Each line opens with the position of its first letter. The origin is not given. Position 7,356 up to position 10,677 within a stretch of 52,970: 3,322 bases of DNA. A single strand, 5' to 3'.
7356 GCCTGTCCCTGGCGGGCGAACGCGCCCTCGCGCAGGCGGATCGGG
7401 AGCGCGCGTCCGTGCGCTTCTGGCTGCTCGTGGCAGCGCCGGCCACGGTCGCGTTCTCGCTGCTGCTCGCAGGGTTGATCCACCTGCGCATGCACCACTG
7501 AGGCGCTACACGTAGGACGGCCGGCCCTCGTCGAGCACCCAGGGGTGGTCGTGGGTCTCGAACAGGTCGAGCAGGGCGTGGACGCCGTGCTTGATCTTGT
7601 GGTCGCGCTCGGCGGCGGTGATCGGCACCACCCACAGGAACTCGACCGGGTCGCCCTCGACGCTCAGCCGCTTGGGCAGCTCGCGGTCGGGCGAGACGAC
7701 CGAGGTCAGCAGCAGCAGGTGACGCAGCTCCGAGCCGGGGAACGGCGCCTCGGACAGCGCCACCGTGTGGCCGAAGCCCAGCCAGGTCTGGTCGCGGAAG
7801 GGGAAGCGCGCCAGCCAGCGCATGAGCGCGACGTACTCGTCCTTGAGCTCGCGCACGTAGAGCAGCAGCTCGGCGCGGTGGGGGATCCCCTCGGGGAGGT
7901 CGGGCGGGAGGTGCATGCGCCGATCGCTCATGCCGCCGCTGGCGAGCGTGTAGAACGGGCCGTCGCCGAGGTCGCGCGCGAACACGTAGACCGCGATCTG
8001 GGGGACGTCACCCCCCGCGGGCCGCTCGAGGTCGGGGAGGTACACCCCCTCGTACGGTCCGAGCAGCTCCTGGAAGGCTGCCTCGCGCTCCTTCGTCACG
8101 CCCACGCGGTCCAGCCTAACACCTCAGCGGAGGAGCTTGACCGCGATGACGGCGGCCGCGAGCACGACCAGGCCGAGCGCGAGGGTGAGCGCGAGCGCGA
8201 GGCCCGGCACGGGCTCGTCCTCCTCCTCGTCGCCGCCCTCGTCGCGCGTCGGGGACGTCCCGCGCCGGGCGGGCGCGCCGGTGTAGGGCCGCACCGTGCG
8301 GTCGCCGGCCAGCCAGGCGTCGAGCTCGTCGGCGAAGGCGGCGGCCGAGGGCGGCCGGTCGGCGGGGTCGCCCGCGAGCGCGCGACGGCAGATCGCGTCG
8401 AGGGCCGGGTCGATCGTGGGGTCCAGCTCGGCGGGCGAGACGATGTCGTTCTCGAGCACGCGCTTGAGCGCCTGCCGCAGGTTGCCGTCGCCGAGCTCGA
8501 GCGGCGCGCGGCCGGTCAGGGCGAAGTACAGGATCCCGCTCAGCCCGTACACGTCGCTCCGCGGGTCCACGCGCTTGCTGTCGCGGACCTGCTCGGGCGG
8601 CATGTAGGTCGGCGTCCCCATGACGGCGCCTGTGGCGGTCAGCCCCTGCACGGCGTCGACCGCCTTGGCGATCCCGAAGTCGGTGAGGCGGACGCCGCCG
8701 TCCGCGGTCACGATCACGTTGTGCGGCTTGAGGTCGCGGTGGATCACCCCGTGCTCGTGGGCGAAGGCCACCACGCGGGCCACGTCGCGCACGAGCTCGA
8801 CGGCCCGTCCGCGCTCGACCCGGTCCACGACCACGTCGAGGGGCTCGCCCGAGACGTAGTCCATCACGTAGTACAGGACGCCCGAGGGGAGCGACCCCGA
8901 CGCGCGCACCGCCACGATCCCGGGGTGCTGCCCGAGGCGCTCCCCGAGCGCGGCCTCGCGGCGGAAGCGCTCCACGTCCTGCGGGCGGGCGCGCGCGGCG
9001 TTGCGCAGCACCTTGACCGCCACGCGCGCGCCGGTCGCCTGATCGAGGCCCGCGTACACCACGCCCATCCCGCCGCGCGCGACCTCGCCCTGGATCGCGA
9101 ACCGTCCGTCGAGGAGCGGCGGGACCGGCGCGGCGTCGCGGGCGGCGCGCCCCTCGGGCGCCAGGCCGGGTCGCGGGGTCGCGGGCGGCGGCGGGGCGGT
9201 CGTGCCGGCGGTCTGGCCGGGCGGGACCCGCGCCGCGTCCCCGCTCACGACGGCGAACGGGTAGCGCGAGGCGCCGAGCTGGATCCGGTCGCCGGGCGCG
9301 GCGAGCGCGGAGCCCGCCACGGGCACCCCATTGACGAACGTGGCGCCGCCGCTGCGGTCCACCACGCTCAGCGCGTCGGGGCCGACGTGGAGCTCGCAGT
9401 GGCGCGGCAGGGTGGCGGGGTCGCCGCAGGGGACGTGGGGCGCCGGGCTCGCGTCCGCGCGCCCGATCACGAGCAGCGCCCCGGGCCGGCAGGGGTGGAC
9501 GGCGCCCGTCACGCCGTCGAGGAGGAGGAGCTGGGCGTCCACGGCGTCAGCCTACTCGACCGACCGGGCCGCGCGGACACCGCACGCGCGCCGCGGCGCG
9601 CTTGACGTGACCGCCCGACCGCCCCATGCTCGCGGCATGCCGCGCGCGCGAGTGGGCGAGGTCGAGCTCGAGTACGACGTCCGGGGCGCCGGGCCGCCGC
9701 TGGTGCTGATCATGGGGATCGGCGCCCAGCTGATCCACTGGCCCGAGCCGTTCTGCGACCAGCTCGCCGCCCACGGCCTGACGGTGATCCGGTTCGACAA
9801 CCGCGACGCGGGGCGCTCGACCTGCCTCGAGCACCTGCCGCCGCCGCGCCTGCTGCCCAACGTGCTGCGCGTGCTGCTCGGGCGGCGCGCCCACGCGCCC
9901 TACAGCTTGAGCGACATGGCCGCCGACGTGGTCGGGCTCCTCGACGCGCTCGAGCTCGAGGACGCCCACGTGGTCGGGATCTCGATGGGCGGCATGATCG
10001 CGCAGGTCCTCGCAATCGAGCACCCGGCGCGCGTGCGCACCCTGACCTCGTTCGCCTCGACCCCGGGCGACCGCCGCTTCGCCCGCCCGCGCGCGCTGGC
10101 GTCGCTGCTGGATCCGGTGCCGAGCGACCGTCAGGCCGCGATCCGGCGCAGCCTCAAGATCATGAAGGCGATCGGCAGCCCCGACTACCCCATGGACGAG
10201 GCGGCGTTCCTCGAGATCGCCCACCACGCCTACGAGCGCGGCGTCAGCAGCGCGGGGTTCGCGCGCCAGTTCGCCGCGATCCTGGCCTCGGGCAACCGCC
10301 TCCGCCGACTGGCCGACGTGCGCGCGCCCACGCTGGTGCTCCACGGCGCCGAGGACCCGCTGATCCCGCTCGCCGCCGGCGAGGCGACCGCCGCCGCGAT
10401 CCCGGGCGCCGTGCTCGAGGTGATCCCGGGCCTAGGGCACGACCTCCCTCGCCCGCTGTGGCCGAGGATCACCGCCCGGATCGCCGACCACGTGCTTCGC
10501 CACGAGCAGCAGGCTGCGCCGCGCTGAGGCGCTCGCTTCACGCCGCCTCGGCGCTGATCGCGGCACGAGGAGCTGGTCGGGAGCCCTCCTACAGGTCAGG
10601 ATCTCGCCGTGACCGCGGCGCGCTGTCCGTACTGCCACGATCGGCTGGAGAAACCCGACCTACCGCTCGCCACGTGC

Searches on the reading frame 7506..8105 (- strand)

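Call 43: search_protein_families(library=pfam, proteins=[window:7506-8105:-], max_evalue=0.0001)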
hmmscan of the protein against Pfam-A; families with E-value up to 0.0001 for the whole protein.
window:7506-8105:- (199 aa): 1 family
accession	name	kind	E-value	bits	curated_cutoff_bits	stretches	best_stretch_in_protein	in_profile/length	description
PF05076.18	SUFU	-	1.4e-29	103.6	25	1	36-195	4-171/172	Suppressor of fused protein (SUFU)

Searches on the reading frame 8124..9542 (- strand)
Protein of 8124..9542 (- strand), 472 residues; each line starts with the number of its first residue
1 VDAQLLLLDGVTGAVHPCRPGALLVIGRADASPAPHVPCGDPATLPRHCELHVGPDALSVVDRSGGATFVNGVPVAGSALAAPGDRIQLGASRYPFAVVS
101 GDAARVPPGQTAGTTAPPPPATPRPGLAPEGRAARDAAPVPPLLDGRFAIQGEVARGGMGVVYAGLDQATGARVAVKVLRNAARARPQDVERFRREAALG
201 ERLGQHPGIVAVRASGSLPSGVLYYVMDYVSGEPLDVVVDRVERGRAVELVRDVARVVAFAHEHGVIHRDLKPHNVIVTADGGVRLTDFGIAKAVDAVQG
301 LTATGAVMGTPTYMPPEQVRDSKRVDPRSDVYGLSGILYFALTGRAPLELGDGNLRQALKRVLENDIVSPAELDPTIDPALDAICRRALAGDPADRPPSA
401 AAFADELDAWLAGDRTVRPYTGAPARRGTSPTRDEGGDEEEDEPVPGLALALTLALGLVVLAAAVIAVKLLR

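Call 43: search_protein_families(library=pfam, proteins=[window:8124-9542:-], max_evalue=0.0001)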
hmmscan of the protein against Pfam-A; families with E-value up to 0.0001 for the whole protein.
window:8124-9542:- (472 aa): 4 families
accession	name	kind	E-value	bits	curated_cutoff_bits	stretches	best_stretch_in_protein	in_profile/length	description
PF00069.31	Pkinase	-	1e-38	133.7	31.7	1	151-401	4-256/263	Protein kinase domain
PF07714.23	PK_Tyr_Ser-Thr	-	2.8e-23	83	23.1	1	151-397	4-249/258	Protein tyrosine and serine/threonine kinase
PF03109.22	ABC1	-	2.1e-06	27.5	22.9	0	226-296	146-218/244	ABC1 atypical kinase-like domain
PF14531.12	Kinase-like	-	4.7e-05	23.2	25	0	253-291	153-191/289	Kinase-like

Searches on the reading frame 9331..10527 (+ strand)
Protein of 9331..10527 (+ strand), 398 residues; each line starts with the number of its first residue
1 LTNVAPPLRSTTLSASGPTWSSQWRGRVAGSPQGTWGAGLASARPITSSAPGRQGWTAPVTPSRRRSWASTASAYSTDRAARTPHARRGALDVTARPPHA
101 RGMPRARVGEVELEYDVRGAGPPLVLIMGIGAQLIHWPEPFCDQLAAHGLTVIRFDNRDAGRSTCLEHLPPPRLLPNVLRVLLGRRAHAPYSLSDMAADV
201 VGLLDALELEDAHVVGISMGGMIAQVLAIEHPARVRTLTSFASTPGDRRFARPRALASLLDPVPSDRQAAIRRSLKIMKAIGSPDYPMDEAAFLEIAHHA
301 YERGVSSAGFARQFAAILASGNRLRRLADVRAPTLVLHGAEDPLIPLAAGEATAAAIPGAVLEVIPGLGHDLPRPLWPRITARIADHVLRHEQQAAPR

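Call 43: search_protein_families(library=pfam, proteins=[window:9331-10527:+], max_evalue=0.0001)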
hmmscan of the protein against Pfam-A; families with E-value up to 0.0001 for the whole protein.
window:9331-10527:+ (398 aa): 3 families
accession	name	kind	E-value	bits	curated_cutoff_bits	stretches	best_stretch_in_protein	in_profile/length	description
PF00561.26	Abhydrolase_1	-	2.2e-23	83.6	25.8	1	122-371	1-239/245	alpha/beta hydrolase fold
PF12146.15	Hydrolase_4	-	2.4e-17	63.5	27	1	139-372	21-234/239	Serine aminopeptidase, S33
PF12697.13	Abhydrolase_6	-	4.6e-14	54.1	26.3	1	136-372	13-205/217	Alpha/beta hydrolase family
